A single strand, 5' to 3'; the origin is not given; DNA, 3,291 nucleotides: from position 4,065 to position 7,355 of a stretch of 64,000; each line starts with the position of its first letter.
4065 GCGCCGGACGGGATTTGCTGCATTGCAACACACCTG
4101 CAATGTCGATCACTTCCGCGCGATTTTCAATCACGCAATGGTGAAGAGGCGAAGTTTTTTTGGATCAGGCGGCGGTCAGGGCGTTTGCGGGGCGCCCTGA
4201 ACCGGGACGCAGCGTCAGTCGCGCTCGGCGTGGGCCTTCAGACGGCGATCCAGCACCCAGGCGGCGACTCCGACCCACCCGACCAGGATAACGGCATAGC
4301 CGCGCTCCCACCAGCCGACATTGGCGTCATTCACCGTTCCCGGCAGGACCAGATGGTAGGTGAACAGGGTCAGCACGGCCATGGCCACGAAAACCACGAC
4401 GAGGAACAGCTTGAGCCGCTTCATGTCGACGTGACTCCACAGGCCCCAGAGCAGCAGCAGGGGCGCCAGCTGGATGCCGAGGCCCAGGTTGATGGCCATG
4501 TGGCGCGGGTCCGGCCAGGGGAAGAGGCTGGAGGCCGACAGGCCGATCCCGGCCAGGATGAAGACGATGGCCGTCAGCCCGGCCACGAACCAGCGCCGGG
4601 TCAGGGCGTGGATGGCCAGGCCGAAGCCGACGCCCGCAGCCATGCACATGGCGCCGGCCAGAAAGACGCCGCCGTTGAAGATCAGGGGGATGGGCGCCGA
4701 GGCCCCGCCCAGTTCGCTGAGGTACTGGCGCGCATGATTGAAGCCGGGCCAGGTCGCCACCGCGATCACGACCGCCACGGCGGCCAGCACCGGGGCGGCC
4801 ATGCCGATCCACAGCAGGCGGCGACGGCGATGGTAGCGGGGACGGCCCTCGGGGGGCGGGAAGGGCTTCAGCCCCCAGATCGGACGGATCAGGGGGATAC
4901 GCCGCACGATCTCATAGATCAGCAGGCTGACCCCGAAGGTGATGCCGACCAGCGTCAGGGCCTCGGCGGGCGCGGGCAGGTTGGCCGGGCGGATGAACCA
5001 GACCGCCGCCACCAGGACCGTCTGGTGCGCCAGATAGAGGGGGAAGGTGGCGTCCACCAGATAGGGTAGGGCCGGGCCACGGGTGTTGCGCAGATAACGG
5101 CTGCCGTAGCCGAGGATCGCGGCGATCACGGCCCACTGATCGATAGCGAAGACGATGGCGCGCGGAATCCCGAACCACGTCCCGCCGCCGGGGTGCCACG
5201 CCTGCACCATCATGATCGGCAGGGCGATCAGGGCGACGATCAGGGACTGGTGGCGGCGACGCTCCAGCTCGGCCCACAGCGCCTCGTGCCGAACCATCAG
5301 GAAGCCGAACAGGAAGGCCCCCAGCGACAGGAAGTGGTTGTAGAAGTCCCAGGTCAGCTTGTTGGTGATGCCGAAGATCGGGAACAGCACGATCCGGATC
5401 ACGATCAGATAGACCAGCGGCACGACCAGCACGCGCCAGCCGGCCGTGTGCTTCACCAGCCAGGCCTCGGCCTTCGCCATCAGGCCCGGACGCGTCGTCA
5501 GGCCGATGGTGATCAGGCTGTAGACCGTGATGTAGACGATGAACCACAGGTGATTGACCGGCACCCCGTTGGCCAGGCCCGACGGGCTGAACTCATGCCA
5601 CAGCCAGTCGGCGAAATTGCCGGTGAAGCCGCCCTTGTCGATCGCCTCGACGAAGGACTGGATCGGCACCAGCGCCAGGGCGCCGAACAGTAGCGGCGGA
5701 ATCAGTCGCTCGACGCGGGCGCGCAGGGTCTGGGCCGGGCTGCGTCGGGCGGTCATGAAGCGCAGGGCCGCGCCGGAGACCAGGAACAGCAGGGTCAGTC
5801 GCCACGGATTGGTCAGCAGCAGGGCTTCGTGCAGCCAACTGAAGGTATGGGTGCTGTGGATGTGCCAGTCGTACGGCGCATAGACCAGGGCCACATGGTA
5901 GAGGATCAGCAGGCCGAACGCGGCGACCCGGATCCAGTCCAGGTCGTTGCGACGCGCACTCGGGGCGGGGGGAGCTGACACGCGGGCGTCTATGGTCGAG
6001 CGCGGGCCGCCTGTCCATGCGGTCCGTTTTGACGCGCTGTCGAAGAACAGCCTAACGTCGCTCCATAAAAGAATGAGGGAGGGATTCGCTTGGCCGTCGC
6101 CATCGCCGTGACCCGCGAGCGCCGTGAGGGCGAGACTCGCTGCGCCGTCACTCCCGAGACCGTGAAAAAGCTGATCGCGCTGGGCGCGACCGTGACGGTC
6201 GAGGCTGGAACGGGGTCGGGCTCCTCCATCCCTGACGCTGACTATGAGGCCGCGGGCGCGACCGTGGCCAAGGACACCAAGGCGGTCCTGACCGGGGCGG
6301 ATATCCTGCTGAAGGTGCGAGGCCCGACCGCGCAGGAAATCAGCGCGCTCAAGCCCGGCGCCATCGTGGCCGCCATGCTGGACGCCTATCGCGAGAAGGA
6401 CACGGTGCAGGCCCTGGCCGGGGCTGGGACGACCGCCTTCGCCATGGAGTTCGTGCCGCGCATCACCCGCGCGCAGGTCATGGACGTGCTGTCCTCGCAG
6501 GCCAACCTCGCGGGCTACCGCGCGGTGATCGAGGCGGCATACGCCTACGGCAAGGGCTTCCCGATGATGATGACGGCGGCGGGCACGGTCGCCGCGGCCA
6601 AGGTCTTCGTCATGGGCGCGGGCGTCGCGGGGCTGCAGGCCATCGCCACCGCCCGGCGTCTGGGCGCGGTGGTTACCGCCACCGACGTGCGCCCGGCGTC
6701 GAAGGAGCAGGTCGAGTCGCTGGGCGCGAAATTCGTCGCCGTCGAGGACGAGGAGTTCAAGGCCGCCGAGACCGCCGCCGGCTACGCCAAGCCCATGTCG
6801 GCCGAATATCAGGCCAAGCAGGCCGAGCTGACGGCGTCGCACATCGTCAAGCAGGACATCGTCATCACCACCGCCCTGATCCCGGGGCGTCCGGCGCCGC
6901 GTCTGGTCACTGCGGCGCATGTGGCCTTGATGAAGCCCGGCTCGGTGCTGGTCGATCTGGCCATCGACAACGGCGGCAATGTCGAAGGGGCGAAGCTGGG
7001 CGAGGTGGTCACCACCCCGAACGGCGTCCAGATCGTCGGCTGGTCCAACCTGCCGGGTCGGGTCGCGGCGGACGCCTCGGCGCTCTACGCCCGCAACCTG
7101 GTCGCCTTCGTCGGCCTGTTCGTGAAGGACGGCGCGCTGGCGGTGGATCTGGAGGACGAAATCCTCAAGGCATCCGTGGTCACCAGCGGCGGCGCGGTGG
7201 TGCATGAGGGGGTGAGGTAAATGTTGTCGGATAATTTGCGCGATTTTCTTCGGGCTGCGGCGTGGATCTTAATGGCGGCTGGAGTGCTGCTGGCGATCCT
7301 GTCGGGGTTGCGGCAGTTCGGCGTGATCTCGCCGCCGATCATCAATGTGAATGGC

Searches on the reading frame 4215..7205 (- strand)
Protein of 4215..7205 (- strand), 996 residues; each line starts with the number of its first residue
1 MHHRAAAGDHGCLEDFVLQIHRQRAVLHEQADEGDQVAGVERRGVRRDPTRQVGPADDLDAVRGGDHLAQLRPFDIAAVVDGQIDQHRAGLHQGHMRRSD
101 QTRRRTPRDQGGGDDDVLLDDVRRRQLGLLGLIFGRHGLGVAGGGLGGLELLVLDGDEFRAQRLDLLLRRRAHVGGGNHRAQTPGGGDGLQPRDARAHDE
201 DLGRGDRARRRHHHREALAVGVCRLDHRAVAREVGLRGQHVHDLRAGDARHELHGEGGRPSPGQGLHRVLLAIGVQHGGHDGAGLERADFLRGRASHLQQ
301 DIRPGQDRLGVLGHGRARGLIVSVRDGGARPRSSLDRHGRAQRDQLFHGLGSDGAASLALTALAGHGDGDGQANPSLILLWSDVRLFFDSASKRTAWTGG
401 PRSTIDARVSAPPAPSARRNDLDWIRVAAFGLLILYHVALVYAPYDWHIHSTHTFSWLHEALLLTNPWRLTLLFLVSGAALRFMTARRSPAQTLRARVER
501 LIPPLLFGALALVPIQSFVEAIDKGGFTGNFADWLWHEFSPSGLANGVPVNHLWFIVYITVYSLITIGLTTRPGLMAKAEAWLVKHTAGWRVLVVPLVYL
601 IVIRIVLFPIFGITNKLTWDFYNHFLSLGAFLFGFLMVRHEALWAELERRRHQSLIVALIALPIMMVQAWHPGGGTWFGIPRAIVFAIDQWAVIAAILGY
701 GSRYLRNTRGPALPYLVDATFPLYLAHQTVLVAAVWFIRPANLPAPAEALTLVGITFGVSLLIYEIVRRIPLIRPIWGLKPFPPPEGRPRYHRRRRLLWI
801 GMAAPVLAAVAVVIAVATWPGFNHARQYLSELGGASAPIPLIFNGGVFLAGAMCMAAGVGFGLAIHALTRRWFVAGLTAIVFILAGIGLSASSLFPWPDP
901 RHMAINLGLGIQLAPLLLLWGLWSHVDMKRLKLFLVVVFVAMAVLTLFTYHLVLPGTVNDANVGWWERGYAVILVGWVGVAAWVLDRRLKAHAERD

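Call 6: search_protein_families(library=pfam, proteins=[window:4215-7205:-])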
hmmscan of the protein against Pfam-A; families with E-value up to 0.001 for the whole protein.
window:4215-7205:- (996 aa): 2 families
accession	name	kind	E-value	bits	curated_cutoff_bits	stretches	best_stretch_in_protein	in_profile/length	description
PF01757.29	Acyl_transf_3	-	5.6e-23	81.9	31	1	420-764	2-325/326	Acyltransferase domain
PF06197.19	DUF998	-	1.2e-19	71.2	30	1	802-983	1-183/184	Protein of unknown function (DUF998)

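Call 43: search_protein_families(library=ncbifam, proteins=[window:4215-7205:-])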
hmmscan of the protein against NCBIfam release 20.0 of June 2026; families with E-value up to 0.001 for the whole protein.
window:4215-7205:- (996 aa): 1 family
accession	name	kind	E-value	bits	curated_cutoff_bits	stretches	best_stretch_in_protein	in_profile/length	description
NF003014.0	PRK03854.1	equivalog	3.4e-32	112.1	338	1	413-778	3-371/386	glucans biosynthesis protein MdoC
